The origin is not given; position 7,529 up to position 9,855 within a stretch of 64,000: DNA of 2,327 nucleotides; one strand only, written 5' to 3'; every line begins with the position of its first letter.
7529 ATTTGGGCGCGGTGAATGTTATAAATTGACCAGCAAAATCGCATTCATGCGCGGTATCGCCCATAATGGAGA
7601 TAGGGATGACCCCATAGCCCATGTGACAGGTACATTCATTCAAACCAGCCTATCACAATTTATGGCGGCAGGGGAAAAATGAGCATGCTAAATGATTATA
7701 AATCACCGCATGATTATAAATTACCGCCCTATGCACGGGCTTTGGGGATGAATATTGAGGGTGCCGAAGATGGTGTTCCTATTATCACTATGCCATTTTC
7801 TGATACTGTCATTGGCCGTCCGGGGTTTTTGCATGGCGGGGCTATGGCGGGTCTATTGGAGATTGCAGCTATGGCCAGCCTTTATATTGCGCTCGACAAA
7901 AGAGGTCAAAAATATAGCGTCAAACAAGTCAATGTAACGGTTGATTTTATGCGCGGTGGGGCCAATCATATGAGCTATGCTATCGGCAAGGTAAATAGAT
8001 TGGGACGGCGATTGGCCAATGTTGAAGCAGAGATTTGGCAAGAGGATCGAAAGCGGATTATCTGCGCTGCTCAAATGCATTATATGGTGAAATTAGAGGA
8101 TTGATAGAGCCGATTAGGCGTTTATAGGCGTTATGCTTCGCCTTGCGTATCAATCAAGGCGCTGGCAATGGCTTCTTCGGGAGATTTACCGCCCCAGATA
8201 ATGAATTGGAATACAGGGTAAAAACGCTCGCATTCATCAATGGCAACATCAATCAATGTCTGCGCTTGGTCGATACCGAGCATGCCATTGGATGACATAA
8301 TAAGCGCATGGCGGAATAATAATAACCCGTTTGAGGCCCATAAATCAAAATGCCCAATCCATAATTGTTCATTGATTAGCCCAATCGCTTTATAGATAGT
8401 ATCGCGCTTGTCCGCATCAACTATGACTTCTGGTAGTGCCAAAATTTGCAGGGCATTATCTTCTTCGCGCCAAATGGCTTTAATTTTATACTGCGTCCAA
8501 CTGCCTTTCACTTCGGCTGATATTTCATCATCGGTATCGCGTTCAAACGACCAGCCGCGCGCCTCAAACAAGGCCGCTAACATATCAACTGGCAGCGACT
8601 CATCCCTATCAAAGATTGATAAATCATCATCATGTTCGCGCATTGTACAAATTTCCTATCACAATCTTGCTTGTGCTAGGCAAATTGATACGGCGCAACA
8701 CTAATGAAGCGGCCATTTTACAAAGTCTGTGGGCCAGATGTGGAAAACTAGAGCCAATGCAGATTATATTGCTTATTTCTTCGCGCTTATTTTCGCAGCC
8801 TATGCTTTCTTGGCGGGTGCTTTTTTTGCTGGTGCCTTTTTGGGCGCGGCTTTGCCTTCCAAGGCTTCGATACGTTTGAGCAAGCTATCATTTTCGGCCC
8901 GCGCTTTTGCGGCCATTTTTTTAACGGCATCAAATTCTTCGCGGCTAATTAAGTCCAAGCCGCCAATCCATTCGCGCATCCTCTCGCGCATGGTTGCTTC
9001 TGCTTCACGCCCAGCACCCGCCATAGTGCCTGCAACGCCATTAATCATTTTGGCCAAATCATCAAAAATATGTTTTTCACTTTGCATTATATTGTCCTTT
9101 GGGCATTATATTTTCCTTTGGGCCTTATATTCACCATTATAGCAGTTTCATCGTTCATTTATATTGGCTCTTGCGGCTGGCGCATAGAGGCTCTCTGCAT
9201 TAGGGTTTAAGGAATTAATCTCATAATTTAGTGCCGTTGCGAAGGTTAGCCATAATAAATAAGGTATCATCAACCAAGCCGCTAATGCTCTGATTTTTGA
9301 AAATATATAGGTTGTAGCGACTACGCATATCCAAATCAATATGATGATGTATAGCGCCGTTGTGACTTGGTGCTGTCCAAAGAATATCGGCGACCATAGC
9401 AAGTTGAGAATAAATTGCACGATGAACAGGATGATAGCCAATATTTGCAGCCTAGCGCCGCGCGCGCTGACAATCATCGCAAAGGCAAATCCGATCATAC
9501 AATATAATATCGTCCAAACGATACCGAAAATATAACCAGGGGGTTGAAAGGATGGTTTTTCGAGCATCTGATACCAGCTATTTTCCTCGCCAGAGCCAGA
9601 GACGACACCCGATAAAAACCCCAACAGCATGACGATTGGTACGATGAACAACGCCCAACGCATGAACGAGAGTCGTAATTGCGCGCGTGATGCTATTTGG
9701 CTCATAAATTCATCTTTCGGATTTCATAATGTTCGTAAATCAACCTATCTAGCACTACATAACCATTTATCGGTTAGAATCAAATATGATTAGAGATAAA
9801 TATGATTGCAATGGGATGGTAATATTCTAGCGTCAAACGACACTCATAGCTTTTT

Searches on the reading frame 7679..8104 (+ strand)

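Call 54: search_protein_families(library=pfam, proteins=[window:7679-8104:+], max_evalue=1e-8)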
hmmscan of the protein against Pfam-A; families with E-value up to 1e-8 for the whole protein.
window:7679-8104:+ (141 aa): 1 family
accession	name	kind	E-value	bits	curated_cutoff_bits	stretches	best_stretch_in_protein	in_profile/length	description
PF03061.28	4HBT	-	4.2e-10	40.2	20.6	1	49-126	2-77/79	Thioesterase superfamily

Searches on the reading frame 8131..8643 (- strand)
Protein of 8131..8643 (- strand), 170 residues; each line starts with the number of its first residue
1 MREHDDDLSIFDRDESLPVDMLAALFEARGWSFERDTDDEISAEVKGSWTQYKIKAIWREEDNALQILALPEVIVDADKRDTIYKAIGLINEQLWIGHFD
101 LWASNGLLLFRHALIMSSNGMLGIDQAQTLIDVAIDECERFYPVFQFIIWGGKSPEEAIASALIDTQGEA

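Call 54: search_protein_families(library=pfam, proteins=[window:8131-8643:-], max_evalue=1e-8)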
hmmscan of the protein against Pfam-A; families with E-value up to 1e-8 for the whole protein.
window:8131-8643:- (170 aa): 1 family
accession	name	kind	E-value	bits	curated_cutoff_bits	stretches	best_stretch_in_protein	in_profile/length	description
PF10722.14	YbjN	-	1.2e-26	93.8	22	1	18-147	1-126/126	Putative bacterial sensory transduction regulator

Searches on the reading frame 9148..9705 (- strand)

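Call 55: search_protein_families(library=pfam, proteins=[window:9148-9705:-], max_evalue=1e-8)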
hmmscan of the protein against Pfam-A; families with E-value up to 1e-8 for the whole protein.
window:9148-9705:- (185 aa): 1 family
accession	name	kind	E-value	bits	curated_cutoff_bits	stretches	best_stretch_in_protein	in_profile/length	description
PF03073.20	TspO_MBR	-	1e-45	155.4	24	1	22-163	2-143/145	TspO/MBR family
